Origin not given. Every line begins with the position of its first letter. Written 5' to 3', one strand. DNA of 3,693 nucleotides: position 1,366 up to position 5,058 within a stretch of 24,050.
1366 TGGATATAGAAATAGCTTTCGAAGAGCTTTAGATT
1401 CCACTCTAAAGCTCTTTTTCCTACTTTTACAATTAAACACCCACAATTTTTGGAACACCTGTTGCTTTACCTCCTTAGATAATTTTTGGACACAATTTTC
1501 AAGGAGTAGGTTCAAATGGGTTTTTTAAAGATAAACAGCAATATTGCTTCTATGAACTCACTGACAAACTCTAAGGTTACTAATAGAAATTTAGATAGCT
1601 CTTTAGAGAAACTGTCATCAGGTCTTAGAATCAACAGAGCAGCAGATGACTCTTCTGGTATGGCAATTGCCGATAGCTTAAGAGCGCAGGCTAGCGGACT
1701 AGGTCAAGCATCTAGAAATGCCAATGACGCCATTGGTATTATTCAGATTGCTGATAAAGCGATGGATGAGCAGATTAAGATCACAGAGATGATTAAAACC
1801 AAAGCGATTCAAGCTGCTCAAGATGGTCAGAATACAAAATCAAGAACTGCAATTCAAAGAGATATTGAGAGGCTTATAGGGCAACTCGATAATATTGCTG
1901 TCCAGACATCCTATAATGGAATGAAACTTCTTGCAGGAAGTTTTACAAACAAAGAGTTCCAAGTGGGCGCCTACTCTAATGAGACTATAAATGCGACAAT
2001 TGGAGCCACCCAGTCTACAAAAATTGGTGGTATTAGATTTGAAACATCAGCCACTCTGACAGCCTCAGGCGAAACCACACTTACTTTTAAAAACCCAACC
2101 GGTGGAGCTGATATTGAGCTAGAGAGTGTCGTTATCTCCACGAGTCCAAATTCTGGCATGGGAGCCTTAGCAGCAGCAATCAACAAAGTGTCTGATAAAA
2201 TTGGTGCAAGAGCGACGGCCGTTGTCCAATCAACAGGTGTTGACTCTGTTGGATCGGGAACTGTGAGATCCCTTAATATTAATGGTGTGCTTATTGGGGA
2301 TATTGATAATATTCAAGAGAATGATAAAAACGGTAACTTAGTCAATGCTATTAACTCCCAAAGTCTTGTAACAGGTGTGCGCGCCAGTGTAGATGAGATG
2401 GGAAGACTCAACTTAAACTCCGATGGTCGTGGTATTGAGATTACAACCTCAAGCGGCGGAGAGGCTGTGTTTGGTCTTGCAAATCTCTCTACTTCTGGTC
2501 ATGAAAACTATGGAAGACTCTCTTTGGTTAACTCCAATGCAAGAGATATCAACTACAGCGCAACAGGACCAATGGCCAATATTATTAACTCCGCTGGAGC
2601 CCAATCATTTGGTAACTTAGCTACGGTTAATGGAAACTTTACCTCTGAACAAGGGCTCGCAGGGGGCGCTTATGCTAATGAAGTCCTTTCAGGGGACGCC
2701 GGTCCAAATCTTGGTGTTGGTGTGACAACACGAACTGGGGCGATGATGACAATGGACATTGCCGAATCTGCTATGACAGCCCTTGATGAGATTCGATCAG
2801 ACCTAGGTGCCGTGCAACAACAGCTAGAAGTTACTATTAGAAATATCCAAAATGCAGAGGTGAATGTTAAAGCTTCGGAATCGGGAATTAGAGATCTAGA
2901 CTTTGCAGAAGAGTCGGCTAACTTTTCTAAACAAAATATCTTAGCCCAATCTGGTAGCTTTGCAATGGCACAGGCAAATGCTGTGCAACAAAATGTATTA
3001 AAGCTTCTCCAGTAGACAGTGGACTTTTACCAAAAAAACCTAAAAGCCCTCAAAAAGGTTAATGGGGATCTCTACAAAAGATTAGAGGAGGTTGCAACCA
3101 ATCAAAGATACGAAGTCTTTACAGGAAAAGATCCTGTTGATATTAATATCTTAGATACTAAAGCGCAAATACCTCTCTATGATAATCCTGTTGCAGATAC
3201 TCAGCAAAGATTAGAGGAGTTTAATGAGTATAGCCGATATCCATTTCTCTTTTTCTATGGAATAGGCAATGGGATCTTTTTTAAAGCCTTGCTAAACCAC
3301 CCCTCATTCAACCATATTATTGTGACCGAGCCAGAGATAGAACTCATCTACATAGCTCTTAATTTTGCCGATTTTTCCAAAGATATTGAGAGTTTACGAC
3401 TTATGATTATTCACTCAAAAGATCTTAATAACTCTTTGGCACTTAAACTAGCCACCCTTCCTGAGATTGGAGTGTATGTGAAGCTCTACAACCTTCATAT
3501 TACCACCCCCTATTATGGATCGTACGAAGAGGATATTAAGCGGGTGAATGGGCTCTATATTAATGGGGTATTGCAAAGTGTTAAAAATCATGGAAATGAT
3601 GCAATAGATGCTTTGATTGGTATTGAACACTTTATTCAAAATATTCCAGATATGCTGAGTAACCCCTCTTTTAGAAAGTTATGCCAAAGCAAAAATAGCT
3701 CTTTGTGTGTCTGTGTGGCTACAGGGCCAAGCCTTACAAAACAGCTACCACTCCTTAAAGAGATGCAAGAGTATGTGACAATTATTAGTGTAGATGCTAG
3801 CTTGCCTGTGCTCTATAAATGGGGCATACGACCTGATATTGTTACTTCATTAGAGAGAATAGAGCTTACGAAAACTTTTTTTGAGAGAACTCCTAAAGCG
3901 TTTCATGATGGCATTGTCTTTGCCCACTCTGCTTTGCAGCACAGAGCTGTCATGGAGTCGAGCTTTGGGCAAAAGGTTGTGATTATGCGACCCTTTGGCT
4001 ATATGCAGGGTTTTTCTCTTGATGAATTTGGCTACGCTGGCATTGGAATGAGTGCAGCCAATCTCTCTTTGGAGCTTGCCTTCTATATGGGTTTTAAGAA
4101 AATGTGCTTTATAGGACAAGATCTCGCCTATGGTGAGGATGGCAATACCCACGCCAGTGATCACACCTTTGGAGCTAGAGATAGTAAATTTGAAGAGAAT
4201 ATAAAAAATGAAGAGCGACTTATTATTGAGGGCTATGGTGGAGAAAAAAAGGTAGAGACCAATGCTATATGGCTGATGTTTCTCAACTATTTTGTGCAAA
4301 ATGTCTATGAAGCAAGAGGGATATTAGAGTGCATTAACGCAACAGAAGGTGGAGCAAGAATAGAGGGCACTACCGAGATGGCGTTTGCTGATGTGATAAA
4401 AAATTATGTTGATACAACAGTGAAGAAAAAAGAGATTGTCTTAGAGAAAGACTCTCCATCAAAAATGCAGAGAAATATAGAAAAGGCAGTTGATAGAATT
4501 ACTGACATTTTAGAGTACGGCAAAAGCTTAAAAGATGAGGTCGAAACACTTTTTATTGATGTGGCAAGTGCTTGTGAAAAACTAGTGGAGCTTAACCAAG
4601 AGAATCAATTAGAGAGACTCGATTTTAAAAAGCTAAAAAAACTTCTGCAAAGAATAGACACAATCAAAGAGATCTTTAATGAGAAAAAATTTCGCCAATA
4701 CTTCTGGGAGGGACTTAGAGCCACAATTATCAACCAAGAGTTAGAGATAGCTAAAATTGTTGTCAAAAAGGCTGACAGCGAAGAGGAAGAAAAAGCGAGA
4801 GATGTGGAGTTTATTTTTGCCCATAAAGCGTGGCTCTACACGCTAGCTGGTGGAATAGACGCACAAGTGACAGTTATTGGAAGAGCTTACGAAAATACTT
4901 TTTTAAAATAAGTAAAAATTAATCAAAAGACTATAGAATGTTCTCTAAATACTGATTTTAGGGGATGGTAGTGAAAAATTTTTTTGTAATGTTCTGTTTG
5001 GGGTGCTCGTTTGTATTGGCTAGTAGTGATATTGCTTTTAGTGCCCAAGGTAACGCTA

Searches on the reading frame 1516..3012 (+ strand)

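Call 55: search_protein_families(library=pfam, proteins=[window:1516-3012:+], max_evalue=0.001)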
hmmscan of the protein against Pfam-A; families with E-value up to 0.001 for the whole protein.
window:1516-3012:+ (499 aa): 3 families
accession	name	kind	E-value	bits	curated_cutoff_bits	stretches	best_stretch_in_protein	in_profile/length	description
PF00669.25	Flagellin_N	-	1.6e-44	151.8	26.6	1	6-144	1-139/139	Bacterial flagellin N-terminal helical region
PF00700.27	Flagellin_C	-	9.3e-28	96.8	23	1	413-498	1-86/86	Bacterial flagellin C-terminal helical region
PF07196.18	Flagellin_IN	-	3.9e-16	59.4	22.7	2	252-303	1-54/55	Flagellin hook IN motif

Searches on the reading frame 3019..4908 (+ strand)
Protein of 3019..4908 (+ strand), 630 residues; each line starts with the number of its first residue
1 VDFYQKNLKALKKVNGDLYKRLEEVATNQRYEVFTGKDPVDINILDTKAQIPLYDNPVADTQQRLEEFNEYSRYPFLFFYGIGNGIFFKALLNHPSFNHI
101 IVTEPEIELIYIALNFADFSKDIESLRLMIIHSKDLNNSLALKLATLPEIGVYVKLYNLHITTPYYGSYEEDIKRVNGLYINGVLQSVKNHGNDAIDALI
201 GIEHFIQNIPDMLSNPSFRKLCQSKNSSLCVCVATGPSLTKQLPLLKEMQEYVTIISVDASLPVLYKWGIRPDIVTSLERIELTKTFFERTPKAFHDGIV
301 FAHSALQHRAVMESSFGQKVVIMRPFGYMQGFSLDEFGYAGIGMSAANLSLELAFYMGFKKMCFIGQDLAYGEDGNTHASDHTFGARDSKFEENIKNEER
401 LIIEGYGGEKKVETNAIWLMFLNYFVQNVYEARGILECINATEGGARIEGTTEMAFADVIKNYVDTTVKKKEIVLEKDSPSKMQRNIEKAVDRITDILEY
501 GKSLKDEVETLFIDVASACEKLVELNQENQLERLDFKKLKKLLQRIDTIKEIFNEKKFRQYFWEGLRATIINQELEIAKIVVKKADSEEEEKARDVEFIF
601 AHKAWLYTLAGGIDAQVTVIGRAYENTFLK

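Call 55: search_protein_families(library=pfam, proteins=[window:3019-4908:+], max_evalue=0.001)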
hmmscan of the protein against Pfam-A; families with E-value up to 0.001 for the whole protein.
window:3019-4908:+ (630 aa): 2 families
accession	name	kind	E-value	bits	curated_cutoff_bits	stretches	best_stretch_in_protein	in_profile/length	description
PF01973.23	MptE-like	-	6.2e-37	127.4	34.6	1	204-373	2-170/171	6-hydroxymethylpterin diphosphokinase MptE-like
PF20157.4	Maf_flag10_N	-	8.7e-12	45.4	23.5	2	72-126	110-164/228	Glycosyltransferase Maf N-terminal domain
